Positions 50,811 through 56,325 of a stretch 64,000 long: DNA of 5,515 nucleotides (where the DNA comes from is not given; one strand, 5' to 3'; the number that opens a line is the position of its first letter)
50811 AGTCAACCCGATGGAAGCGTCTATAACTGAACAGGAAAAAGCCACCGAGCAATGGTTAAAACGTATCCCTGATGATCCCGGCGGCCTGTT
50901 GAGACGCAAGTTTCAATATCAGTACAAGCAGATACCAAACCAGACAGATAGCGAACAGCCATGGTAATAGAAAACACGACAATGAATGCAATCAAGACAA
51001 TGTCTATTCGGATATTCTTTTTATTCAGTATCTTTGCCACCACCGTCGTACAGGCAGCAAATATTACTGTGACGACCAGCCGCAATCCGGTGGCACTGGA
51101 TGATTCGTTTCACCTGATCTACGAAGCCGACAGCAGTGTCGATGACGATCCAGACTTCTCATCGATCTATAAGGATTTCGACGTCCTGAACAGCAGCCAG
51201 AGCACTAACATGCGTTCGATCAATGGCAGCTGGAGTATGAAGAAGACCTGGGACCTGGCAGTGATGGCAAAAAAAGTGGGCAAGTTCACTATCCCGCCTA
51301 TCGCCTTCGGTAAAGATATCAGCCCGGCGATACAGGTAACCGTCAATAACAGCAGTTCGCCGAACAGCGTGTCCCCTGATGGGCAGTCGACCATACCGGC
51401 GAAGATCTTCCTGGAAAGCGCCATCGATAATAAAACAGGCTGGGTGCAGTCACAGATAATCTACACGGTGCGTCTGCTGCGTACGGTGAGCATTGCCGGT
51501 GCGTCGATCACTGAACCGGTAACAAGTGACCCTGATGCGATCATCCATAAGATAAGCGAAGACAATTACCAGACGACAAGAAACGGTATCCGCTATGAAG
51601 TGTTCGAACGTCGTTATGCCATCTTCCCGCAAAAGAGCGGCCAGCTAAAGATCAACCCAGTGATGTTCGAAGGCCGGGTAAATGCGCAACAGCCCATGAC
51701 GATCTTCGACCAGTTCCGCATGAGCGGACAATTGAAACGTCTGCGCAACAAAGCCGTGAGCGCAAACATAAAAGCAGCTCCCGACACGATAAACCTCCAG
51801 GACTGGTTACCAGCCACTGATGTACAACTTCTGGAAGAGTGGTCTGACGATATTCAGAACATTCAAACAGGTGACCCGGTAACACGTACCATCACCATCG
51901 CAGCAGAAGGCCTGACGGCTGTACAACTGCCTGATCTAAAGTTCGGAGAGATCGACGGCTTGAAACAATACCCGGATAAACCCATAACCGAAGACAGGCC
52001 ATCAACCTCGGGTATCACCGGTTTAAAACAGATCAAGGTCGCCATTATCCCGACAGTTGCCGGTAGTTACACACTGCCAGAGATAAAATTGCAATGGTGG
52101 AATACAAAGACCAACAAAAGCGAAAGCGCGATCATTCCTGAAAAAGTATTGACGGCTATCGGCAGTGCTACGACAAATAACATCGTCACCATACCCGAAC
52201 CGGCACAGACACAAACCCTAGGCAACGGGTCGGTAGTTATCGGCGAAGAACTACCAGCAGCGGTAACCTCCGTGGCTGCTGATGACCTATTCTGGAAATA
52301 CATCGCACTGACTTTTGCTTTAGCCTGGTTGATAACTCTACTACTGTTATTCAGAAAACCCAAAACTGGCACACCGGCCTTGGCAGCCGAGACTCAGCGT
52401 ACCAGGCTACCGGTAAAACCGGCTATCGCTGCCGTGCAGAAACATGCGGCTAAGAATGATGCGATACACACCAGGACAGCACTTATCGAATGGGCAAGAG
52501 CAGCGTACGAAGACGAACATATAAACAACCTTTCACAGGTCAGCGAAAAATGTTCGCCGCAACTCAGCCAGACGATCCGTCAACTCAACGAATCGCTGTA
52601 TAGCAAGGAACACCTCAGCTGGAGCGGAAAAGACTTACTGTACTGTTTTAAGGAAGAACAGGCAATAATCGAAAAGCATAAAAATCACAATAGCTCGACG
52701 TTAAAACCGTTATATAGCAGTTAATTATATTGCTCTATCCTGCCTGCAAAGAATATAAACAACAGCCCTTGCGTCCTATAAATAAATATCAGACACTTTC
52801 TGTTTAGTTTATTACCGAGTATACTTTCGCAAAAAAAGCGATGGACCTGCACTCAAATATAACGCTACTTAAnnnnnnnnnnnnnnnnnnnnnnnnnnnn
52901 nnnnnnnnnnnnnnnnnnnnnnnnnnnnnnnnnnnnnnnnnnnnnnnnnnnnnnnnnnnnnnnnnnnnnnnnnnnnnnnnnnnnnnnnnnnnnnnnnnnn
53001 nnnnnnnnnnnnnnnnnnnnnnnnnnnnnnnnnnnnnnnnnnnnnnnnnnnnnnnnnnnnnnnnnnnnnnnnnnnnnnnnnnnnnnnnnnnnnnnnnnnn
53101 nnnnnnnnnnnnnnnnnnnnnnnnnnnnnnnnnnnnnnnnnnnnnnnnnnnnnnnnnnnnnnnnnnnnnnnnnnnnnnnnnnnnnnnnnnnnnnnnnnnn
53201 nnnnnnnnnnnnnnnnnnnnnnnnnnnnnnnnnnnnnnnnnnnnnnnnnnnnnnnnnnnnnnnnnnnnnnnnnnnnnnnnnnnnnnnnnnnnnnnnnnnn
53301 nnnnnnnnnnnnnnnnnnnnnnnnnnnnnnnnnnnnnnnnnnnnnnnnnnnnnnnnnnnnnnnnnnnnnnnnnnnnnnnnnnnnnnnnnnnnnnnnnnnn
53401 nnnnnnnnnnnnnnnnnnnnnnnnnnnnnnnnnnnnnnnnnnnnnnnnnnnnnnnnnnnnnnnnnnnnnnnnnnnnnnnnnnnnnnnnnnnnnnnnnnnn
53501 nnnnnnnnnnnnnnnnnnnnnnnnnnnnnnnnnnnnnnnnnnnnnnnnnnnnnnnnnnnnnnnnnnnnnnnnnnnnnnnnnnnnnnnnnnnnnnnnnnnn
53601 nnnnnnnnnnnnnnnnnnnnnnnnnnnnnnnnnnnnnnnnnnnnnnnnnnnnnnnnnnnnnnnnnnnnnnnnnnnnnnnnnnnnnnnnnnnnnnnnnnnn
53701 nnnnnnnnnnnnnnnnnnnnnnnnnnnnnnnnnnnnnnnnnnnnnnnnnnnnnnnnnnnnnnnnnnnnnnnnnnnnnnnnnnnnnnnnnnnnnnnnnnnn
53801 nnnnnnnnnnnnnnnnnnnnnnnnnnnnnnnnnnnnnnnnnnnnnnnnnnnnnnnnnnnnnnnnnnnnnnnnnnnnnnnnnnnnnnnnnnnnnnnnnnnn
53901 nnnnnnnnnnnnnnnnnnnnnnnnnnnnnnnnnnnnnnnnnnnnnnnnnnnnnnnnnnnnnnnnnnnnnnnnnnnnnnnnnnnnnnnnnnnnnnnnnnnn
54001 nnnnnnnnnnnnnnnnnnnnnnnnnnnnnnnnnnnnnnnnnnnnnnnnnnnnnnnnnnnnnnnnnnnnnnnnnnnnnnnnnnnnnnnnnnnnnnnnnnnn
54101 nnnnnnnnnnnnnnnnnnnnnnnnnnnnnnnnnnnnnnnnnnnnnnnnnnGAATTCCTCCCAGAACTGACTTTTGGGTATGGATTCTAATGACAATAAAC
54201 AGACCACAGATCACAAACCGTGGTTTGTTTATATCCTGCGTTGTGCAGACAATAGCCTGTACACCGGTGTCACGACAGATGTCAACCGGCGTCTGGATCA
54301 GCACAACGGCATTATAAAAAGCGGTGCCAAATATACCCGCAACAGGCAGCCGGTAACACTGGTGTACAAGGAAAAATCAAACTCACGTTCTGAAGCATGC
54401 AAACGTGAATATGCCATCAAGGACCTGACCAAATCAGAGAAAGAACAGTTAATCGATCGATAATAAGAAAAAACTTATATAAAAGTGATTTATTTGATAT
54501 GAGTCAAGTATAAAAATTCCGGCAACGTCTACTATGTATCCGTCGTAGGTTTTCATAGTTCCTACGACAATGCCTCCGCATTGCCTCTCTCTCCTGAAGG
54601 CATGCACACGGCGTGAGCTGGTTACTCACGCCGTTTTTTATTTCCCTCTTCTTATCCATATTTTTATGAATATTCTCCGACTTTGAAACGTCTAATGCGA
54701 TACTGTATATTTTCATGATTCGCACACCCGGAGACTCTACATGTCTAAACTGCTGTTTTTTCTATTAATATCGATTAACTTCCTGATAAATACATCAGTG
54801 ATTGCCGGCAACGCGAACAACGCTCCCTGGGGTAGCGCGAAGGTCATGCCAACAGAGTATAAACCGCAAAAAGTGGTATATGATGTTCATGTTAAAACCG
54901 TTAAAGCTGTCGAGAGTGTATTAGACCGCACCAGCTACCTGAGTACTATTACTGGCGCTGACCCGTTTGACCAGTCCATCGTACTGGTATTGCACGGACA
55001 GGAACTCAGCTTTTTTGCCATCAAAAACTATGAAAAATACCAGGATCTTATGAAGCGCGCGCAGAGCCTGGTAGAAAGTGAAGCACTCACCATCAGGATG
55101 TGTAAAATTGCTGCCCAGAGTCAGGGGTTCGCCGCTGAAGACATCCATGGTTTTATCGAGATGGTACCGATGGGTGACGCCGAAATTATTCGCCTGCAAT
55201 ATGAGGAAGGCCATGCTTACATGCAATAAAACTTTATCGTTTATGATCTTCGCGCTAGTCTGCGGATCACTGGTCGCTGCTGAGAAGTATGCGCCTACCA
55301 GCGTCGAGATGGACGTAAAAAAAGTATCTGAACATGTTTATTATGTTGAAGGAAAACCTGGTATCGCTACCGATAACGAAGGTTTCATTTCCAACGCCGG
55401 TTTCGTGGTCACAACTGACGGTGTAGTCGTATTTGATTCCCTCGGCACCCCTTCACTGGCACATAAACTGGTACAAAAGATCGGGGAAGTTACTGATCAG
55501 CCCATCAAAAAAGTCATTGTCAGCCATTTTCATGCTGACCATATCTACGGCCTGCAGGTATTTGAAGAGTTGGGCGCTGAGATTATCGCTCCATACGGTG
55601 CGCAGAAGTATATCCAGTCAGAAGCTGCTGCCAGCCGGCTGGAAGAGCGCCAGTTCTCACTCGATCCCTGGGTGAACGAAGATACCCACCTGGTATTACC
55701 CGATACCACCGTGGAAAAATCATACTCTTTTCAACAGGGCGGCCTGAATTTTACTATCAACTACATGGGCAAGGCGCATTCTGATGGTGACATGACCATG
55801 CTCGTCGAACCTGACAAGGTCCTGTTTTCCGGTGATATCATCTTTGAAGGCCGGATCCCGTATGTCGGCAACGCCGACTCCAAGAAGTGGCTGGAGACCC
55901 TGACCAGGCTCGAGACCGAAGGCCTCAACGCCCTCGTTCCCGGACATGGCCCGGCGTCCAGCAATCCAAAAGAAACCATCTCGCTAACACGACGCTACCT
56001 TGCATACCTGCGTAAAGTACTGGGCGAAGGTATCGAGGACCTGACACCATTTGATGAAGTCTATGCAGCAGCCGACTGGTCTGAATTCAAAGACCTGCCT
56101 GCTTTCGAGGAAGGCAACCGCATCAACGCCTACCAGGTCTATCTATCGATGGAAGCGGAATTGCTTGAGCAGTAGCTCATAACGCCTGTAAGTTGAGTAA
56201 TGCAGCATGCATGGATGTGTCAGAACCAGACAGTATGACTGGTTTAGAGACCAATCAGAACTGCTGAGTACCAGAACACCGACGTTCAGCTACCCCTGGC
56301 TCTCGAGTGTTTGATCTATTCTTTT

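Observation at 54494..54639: Candidate novel FNR-activated small RNA with anti-start-codon and anti-SD loops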

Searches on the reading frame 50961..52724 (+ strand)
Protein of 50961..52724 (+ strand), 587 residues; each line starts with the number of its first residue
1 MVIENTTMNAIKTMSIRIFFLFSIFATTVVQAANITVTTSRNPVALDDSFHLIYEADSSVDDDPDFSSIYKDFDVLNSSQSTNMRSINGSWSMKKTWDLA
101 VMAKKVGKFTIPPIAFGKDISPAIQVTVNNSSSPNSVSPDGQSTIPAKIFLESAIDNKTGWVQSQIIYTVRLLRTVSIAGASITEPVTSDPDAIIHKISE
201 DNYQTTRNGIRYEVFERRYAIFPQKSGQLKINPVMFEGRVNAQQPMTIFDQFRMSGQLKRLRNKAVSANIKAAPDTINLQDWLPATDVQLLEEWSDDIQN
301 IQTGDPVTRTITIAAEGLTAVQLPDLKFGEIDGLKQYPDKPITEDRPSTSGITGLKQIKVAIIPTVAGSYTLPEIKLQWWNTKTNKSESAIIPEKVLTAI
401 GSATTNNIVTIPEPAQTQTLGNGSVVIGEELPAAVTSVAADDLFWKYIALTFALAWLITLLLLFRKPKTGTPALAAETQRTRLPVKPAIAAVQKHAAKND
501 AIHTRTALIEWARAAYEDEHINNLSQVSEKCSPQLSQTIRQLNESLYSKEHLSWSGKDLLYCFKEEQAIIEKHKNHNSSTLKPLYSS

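Call 10: search_protein_families(library=pfam, proteins=[window:50961-52724:+])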
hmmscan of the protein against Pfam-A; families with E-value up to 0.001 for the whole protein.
window:50961-52724:+ (587 aa): 2 families
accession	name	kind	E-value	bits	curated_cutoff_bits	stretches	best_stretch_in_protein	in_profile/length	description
PF13584.12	BatD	-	1.8e-27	96.2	24.1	2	38-128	2-92/92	BatD DUF11 like domain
PF25607.1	DUF7939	-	5.6e-16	59.1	27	1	487-567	3-78/81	Domain of unknown function (DUF7939)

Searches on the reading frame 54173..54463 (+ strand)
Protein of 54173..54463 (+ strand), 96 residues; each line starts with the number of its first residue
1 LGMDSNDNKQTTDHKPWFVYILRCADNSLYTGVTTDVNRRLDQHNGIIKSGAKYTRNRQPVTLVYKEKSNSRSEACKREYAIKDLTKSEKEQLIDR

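Call 10: search_protein_families(library=pfam, proteins=[window:54173-54463:+])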
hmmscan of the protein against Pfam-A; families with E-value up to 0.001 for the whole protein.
window:54173-54463:+ (96 aa): 1 family
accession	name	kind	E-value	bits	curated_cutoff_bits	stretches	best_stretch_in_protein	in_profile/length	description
PF01541.30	GIY-YIG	-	4.3e-19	69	22.6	1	17-91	2-77/78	GIY-YIG catalytic domain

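Call 37: search_protein_families(library=ncbifam, proteins=[window:54173-54463:+], max_evalue=0.01)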
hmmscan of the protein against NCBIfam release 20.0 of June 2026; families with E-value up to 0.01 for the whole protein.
window:54173-54463:+ (96 aa): 0 families

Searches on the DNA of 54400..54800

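Call 18: search_rna_families(source=window, start=54400, end=54800, threshold=evalue, max_evalue=10)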
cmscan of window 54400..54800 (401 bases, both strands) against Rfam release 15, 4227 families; matches with E-value up to 10: 1.
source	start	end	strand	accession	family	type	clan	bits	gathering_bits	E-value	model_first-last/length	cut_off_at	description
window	54471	54507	-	RF02066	STnc320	Gene; sRNA;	-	13.3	50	8.7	1-55/55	no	Salmonella enterica sRNA STnc320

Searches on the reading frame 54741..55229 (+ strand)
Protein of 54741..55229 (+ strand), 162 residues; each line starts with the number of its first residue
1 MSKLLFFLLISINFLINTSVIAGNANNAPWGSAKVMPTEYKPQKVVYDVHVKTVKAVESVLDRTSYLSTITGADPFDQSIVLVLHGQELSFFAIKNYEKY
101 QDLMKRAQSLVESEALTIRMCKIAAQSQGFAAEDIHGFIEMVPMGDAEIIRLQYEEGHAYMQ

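Call 10: search_protein_families(library=pfam, proteins=[window:54741-55229:+])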
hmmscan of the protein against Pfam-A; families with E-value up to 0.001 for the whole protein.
window:54741-55229:+ (162 aa): 0 families

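Call 37: search_protein_families(library=ncbifam, proteins=[window:54741-55229:+], max_evalue=0.01)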
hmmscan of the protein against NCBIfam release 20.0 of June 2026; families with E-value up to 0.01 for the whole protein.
window:54741-55229:+ (162 aa): 0 families

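Call 48: search_protein_families(library=pfam, proteins=[window:54741-55229:+], max_evalue=10)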
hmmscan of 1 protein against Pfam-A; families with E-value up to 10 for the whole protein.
window:54741-55229:+ (162 aa): 1 family
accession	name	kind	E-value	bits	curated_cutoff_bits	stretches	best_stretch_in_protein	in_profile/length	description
PF22123.2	Exu_RNase_H_like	-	0.13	13.2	27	1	51-123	71-144/163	Exuperantia RNAse H-like domain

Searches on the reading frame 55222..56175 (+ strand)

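Call 10: search_protein_families(library=pfam, proteins=[window:55222-56175:+])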
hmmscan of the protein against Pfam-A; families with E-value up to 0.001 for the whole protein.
window:55222-56175:+ (317 aa): 2 families
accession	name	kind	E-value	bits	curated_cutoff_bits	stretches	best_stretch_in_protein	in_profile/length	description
PF00753.33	Lactamase_B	-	1.5e-20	74.4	22.7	1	54-242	3-196/196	Metallo-beta-lactamase superfamily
PF12706.13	Lactamase_B_2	-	4.3e-06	26.9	27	1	90-154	24-94/200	Beta-lactamase superfamily domain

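Call 37: search_protein_families(library=ncbifam, proteins=[window:55222-56175:+], max_evalue=0.01)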
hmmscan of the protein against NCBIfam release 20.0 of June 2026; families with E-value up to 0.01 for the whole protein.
window:55222-56175:+ (317 aa): 54 families (the best 25 are shown)
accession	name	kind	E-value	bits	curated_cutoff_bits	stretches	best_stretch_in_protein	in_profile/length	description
TIGR04559.1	SoxH_rel_PQQ_2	hypoth_equivalog_domain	1.6e-51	175.4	280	1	30-311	2-281/283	quinoprotein relay system zinc metallohydrolase 2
TIGR04558.1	SoxH_rel_PQQ_1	hypoth_equivalog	2e-47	161.7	300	1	29-314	5-284/285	quinoprotein relay system zinc metallohydrolase 1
NF033088.2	bla_subclass_B1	equivalog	6.4e-25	88.1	200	1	29-247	5-205/217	subclass B1 metallo-beta-lactamase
NF012146.1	blaB-IND-MUS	exception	5e-17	62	270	2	3-131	2-123/237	BlaB/IND/MUS family subclass B1 metallo-beta-lactamase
NF033087.1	bla_subclass_B2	equivalog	8.2e-17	61.7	240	1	32-245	4-206/221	subclass B2 metallo-beta-lactamase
NF000329.2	bla_B2_CphA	exception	2.5e-15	56.8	500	1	27-242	26-230/253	CphA family subclass B2 metallo-beta-lactamase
NF012229.1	bla_class_B_core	domain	5.6e-15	55.7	100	1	52-194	9-137/139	metallo-beta-lactamase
NF041441.1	blaCIM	exception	2.9e-14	53.2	490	1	5-245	10-234/250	CIM family subclass B1 metallo-beta-lactamase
NF012137.0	bla_xUS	exception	1.2e-13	51.1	400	1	9-243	8-219/246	MUS/TUS/MOC family subclass B1 metallo-beta-lactamase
NF012225.0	blaSFH_gen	exception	4.3e-13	49.3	440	1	43-264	31-248/252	SFH-related subclass B2 metallo-beta-lactamase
NF012224.1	blaSFH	exception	4.8e-13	49.1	550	1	42-263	28-245/250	SFH family subclass B2 metallo-beta-lactamase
NF041758.1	B1_blaCHM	exception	1.6e-12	47.3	475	1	29-244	33-230/246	CHM family subclass B1 metallo-beta-lactamase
NF040860.1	blaWUS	exception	1.7e-12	47.2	540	1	27-243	21-219/246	WUS family subclass B1 metallo-beta-lactamase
NF038166.1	blaYEM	exception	1.1e-11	45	535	1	32-236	25-216/246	YEM family subclass B2 metallo-beta-lactamase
NF041269.1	bla_B1_long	equivalog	3.7e-11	42.8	350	1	151-247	106-206/334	subclass B1 metallo-beta-lactamase, long type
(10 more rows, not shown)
